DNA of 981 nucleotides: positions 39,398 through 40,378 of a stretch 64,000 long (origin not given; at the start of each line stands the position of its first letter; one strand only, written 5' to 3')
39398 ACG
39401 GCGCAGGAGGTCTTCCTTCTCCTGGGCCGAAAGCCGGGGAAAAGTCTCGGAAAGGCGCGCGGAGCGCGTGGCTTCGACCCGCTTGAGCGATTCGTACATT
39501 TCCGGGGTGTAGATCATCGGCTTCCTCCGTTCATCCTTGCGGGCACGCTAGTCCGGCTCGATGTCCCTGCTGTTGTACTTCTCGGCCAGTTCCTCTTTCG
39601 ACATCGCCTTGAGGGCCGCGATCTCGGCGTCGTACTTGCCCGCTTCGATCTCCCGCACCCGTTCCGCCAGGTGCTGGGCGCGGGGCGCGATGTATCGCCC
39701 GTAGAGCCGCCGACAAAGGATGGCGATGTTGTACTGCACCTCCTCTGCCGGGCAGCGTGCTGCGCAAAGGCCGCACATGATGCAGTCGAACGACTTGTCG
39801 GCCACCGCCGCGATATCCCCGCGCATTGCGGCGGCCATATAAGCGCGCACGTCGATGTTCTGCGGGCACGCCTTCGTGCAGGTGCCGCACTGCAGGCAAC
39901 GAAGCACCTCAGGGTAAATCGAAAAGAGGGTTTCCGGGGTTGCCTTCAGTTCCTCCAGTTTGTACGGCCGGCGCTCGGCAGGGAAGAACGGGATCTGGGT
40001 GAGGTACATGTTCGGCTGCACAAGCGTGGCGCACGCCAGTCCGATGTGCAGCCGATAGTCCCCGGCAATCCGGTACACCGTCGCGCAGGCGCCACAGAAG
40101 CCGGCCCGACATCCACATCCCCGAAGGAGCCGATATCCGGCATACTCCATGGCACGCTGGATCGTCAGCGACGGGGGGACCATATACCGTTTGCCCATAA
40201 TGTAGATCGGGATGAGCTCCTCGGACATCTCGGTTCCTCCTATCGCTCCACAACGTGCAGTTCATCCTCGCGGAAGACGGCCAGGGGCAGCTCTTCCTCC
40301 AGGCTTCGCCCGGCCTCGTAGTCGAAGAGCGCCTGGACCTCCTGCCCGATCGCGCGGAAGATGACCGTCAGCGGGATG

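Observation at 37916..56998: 13-gene, 19-kb operon joining class I fumarase, tandem HdrA, HdrBC, MvhD, an FrhB-like protein and a soluble fumarate-reductase-like FrdAB pair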

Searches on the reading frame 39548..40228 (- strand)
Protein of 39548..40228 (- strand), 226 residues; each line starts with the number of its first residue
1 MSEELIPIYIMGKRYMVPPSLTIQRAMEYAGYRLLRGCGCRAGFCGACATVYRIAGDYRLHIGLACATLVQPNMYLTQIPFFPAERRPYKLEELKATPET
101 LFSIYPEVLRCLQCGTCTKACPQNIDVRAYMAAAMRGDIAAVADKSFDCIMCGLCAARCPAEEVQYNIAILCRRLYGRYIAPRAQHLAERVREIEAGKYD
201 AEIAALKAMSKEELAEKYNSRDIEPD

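Call 5: search_protein_families(library=pfam, proteins=[window:39548-40228:-], max_evalue=0.01)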
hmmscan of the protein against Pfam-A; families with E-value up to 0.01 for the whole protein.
window:39548-40228:- (226 aa): 12 families
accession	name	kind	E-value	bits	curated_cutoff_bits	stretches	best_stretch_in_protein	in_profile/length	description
PF13183.11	Fer4_8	-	4.9e-10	40.2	27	2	107-161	1-66/68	4Fe-4S dicluster domain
PF13237.11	Fer4_10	-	7.6e-10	39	25.5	1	110-160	8-53/53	4Fe-4S dicluster domain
PF13187.11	Fer4_9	-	5.4e-09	36.4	27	1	110-161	1-49/52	4Fe-4S dicluster domain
PF12838.12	Fer4_7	-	4e-07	30.8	27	1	110-161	1-50/52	4Fe-4S dicluster domain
PF13534.11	Fer4_17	-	1.5e-06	29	22.2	1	110-161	1-58/61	4Fe-4S dicluster domain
PF00037.32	Fer4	-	4.9e-06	26.6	21.1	1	110-124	7-21/24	4Fe-4S binding domain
PF14697.11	Fer4_21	-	2.3e-05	24.9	35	1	110-162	7-54/59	4Fe-4S dicluster domain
PF14691.11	Fer4_20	-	9.9e-05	22.6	25.8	1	105-163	18-79/113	Dihydroprymidine dehydrogenase domain II, 4Fe-4S cluster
PF12800.12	Fer4_4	-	0.0002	21.8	24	1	110-123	3-16/17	4Fe-4S binding domain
PF12797.12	Fer4_2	-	0.00066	19.9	24.5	1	108-122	7-21/22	4Fe-4S binding domain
PF12837.12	Fer4_6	-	0.0059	17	25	1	110-122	8-20/24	4Fe-4S binding domain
PF00111.32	Fer2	-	0.0074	16.6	21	1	14-70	9-76/77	2Fe-2S iron-sulfur cluster binding domain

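Call 7: search_protein_families(library=ncbifam, proteins=[window:39548-40228:-], max_evalue=0.001)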
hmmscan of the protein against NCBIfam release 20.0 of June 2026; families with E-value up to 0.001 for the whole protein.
window:39548-40228:- (226 aa): 33 families (the best 25 are shown)
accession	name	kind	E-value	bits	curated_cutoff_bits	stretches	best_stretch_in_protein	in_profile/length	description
TIGR00314.1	cdhA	equivalog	2.5e-10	38.8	781.3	1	103-162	393-452/784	CO dehydrogenase/acetyl-CoA synthase complex subunit alpha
TIGR01945.1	rnfC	subfamily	4.6e-08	32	245.95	1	110-162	364-417/435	RnfABCDGE type electron transport complex subunit C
NF042909.1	FMH_DH_FwdF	exception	3.2e-07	29.8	375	1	110-168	16-76/336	tungsten-dependent formylmethanofuran dehydrogenase subunit FwdF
NF040864.1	HgcB_ferredoxin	equivalog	1.3e-06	28.1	99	1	110-172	15-69/93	mercury methylation ferredoxin HgcB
NF003454.1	PRK05035.1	equivalog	2.4e-06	26.3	345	1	105-162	363-421/556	electron transport complex subunit RsxC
NF041890.1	hdrC_Methbact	equivalog_domain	2.6e-06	27.1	270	0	103-124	23-44/192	ferredoxin:CoB-CoM heterodisulfide reductase subunit HdrC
NF040763.1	FeFe_hydrog_A6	exception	8e-06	24.5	765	1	101-163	137-204/571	NADH-dependent [FeFe] hydrogenase, group A6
TIGR04395.1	cutC_activ_rSAM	equivalog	1.6e-05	24.3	360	1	109-164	54-103/309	choline TMA-lyase-activating enzyme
NF004898.0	PRK06259.1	equivalog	1.7e-05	23.7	385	0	106-130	183-207/488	fumarate reductase (CoM/CoB) subunit TfrB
TIGR00384.1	dhsB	subfamily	1.8e-05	24.3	88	0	83-131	115-162/222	succinate dehydrogenase and fumarate reductase iron-sulfur protein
TIGR01971.1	NuoI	subfamily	2.4e-05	23.9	113.05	1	104-165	37-99/121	NADH-quinone oxidoreductase, chain I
NF007382.0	PRK09898.1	equivalog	2.6e-05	23.8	213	1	109-163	154-197/208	ferredoxin-like protein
NF005504.0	PRK07118.1-3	equivalog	3.8e-05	23.2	437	1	98-166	161-238/293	Fe-S cluster domain-containing protein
NF004540.0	PRK05888.2-1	equivalog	4.2e-05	23.2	215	1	103-164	40-103/139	NADH-quinone oxidoreductase subunit NuoI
NF004544.0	PRK05888.2-6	equivalog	4.2e-05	23.2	457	1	109-161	80-133/220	NADH-quinone oxidoreductase subunit NuoI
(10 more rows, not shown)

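Call 39: search_solved_structures(query=window:39548-40228:-, max_evalue=0.01, show_alignments=2)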
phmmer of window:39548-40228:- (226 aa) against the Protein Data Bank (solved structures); distinct sequences matched with E-value up to 0.01: 86 (the best 60 are shown).
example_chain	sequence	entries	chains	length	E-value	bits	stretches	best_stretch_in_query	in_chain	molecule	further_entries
9sfi_T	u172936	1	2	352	6.2e-15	58.6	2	110-168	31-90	4Fe-4S ferredoxin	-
9sw6_H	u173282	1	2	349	1.4e-09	41.1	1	91-166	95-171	Tungsten formylmethanofuran dehydrogenase, subunit F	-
5t5i_F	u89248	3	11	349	1.7e-08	37.6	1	91-165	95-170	Tungsten formylmethanofuran dehydrogenase subunit fwdF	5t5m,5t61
7bkb_K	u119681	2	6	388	2.2e-07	33.9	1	113-166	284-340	Formylmethanofuran dehydrogenase, subunit F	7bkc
3cf4_A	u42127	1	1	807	8.5e-06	28.7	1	107-167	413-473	Acetyl-CoA decarboxylase/synthase alpha subunit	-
9rjq_A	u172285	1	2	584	1.4e-05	28.1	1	80-162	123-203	Iron hydrogenase 1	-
5odc_C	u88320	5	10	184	5.4e-05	26.1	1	104-175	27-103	Heterodisulfide reductase, subunit C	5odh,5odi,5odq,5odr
7bkb_C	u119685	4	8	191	8.8e-05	25.4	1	109-183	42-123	CoB--CoM heterodisulfide reductase subunit C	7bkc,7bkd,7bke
9sfi_E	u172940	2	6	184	8.9e-05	25.4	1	108-177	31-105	H(2)/formate:CoB-CoM heterodisulfide,ferredoxin reductase subunit C2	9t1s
1c4a_A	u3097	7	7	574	9.1e-05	25.4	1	80-162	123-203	PROTEIN (FE-ONLY HYDROGENASE) | PROTEIN (PERIPLASMIC HYDROGENASE 1) | Iron hydrogenase 1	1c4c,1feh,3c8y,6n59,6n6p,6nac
6gly_A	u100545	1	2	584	9.3e-05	25.3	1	80-162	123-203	Iron hydrogenase 1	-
5la3_A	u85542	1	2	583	9.3e-05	25.3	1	80-162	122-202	Iron hydrogenase 1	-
7qhf_A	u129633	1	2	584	9.3e-05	25.3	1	80-162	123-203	Iron hydrogenase 1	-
4xdd_A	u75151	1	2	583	9.4e-05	25.3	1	80-162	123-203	Iron hydrogenase 1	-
6gm1_A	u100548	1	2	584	9.4e-05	25.3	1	80-162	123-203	Iron hydrogenase 1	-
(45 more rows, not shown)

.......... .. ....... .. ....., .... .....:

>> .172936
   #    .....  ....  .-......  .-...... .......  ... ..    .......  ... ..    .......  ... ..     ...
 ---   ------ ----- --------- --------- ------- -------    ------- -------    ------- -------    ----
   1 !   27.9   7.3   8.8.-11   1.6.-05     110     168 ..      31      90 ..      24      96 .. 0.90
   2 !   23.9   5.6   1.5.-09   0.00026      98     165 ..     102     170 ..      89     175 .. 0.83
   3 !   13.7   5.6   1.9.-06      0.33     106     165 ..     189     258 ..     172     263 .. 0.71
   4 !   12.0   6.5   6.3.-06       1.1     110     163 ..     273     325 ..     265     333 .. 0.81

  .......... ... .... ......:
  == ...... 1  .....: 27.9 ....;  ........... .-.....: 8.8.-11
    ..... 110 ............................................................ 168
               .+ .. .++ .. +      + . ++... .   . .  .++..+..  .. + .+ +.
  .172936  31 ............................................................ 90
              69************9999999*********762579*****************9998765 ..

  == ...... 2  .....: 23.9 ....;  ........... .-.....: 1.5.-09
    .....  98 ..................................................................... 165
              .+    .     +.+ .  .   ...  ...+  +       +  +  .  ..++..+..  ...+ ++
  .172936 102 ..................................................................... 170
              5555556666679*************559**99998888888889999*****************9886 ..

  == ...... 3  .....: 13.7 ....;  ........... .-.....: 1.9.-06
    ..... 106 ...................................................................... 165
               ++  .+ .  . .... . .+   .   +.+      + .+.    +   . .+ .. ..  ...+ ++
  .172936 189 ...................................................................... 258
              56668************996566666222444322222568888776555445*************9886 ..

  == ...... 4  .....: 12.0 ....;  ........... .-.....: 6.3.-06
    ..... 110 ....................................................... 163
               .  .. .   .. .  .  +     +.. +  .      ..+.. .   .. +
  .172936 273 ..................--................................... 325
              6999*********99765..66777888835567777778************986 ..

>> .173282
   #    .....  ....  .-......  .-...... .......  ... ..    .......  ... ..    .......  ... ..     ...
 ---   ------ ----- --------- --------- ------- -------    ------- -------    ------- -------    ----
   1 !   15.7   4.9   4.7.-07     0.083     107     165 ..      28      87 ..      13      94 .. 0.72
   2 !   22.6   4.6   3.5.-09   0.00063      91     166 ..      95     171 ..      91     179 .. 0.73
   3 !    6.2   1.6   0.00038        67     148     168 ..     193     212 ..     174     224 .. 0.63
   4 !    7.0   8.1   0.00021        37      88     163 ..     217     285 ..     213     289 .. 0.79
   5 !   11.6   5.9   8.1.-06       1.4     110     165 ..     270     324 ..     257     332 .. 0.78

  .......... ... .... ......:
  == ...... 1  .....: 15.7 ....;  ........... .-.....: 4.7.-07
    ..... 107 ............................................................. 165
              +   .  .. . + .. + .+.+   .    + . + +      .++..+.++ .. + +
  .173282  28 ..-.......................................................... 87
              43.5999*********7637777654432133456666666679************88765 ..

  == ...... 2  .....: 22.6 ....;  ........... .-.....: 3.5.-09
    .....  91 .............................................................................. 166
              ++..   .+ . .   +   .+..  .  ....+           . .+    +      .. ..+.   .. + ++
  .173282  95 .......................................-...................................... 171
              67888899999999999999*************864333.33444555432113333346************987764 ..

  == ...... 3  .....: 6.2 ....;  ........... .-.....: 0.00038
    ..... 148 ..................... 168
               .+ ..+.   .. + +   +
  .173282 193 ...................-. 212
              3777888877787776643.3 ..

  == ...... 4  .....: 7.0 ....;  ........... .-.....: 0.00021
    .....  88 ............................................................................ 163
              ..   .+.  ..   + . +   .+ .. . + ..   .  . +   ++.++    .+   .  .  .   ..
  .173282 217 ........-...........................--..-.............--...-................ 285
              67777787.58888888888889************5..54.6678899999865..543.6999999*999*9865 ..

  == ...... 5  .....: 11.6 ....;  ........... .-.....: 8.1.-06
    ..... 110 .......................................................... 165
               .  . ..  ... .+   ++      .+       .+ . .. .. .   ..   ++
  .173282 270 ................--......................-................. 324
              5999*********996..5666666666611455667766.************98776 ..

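Call 52: find_homologous_proteins(query=window:39548-40228:-, max_evalue=0.00001)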
Query window:39548-40228:- (226 aa): 7915 proteins with E <= 0.00001 among 8000 candidates; the best 120 are listed.
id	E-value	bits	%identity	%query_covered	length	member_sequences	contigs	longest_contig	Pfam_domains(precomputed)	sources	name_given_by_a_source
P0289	5.6e-148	508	100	100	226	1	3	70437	PF14697.12,PF00037.33,PF12838.13,PF13534.12,PF13237.12,PF13183.12,PF13187.12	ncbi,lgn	-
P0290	4.5e-147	506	99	100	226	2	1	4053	PF14697.12,PF00037.33,PF12838.13,PF13534.12,PF13237.12,PF13183.12,PF13187.12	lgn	-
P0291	1.0e-143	495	97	100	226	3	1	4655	PF14697.12,PF14691.12,PF00037.33,PF12838.13,PF13534.12,PF13237.12,PF13183.12,PF13187.12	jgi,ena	jgi:heterodisulfide reductase subunit C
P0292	2.4e-131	454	87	100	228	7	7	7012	PF14697.12,PF14691.12,PF12838.13,PF13534.12,PF13237.12,PF13183.12,PF13187.12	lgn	-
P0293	3.7e-131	453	86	100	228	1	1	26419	PF14697.12,PF14691.12,PF12838.13,PF13534.12,PF13237.12,PF13183.12,PF13187.12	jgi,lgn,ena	-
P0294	4.1e-131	453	87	99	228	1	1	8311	PF14697.12,PF14691.12,PF12838.13,PF13534.12,PF13237.12,PF13183.12,PF13187.12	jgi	jgi:heterodisulfide reductase subunit C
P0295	5.1e-131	453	89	99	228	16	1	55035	PF14697.12,PF12838.13,PF13534.12,PF13237.12,PF13183.12,PF13187.12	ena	-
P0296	5.7e-131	453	88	100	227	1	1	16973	PF14697.12,PF12838.13,PF13534.12,PF13237.12,PF13183.12,PF13187.12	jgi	jgi:succinate dehydrogenase/fumarate reductase-like Fe-S protein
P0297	1.7e-129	448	88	99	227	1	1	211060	PF14697.12,PF12838.13,PF13534.12,PF13237.12,PF13183.12,PF13187.12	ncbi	-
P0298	2.2e-129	448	85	100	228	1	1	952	PF14691.12,PF12838.13,PF13534.12,PF13237.12,PF13183.12,PF13187.12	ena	-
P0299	1.1e-128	445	86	100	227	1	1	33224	PF14697.12,PF00037.33,PF12838.13,PF13534.12,PF13237.12,PF13183.12,PF13187.12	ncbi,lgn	-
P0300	2.1e-128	444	86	99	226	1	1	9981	PF00037.33,PF12838.13,PF13534.12,PF13237.12,PF13183.12,PF13187.12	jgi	jgi:heterodisulfide reductase subunit C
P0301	3.6e-128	444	84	100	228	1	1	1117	PF14691.12,PF12838.13,PF13534.12,PF13237.12,PF13183.12,PF13187.12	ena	-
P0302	5.9e-128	443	87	100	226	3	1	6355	PF14691.12,PF00037.33,PF12838.13,PF13534.12,PF13237.12,PF13183.12,PF13187.12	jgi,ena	-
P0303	1.2e-127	442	84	100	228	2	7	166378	PF14697.12,PF14691.12,PF12838.13,PF13534.12,PF13237.12,PF13183.12,PF13187.12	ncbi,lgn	-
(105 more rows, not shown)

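Call 61: predict_structure(alignment_id=A1)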
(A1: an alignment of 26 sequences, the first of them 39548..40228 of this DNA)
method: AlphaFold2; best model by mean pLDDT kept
length: 226 residues; sequences in the alignment: 26
mean_pLDDT: 55.0   pTM: 0.30
mean pLDDT of the five models: 55.0, 52.5, 50.8, 47.9, 47.2
residues with pLDDT >= 90: 0; 70-90: 36; 50-70: 97; < 50: 93
segments of 3 or more residues with pLDDT < 50: 36-49, 64-86, 109-125, 146-162, 180-187, 222-226
pLDDT, mean of each block of 10 residues (from residue 1): 64 69 63 50 42 59 48 42 49 67 56 42 49 48 51 41 52 52 49 72 79 72 43
secondary structure, 60 per line:
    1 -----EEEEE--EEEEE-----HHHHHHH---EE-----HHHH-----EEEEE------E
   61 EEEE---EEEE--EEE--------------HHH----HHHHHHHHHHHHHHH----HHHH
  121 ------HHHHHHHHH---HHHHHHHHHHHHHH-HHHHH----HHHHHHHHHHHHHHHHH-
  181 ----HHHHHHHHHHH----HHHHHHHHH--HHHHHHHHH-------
elements in order: E6-10 E13-17 H23-29 H40-43 E49-53 E60-64 E68-71 E74-76 H98-112 H117-120 H127-135 H139-152 H154-158 H163-179 H185-195 H200-208 H211-219

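Call 62: search_solved_structures(query=A1, max_evalue=0.01, show_alignments=0)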
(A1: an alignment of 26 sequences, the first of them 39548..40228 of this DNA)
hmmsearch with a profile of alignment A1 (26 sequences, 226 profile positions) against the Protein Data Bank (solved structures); distinct sequences matched with E-value up to 0.01: 46.
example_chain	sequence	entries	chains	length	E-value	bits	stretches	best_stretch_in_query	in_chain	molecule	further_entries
9sfi_T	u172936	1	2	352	5.2e-11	45.6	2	110-168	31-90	4Fe-4S ferredoxin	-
7bkb_C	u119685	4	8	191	1.4e-05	27.8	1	87-183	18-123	CoB--CoM heterodisulfide reductase subunit C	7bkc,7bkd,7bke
3cf4_A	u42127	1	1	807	1.7e-05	27.6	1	105-167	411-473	Acetyl-CoA decarboxylase/synthase alpha subunit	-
9grx_I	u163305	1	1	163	7.7e-05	25.4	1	88-162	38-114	NAD(P)H-quinone oxidoreductase subunit I, chloroplastic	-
9sfi_E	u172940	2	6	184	9.6e-05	25.1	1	108-198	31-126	H(2)/formate:CoB-CoM heterodisulfide,ferredoxin reductase subunit C2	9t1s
9rjq_A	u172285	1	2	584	0.00015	24.5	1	106-161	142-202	Iron hydrogenase 1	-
8iuf_S8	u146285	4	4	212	0.00018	24.2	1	99-192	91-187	NDUFS8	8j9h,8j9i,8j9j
9eri_C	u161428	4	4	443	0.0002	24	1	110-164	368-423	Na(+)-translocating ferredoxin:NAD(+) oxidoreductase complex subunit C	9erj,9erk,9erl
7bkb_K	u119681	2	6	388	0.00033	23.3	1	113-166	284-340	Formylmethanofuran dehydrogenase, subunit F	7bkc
9c0q_A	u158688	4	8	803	0.00034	23.3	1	108-162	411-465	Acetyl-CoA decarbonylase/synthase complex subunit alpha 2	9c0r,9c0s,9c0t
7wfg_I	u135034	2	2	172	0.00039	23.1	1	88-162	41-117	NAD(P)H-quinone oxidoreductase subunit I, chloroplastic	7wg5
2bs2_B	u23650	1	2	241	0.00041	23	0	86-134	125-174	QUINOL-FUMARATE REDUCTASE IRON-SULFUR SUBUNIT B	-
1e7p_B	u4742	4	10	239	0.00044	22.9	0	86-134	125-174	Fumarate reductase iron-sulfur subunit | FUMARATE REDUCTASE IRON-SULFUR PROTEIN | QUINOL-FUMARATE REDUCTASE IRON-SULFUR SUBUNIT B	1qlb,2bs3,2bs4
8rvv_C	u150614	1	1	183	0.00052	22.7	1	110-185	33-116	H(2):CoB-CoM heterodisulfide,ferredoxin reductase subunit C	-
8rvu_c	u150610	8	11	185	0.00053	22.7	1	110-185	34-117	H(2):CoB-CoM heterodisulfide,ferredoxin reductase subunit C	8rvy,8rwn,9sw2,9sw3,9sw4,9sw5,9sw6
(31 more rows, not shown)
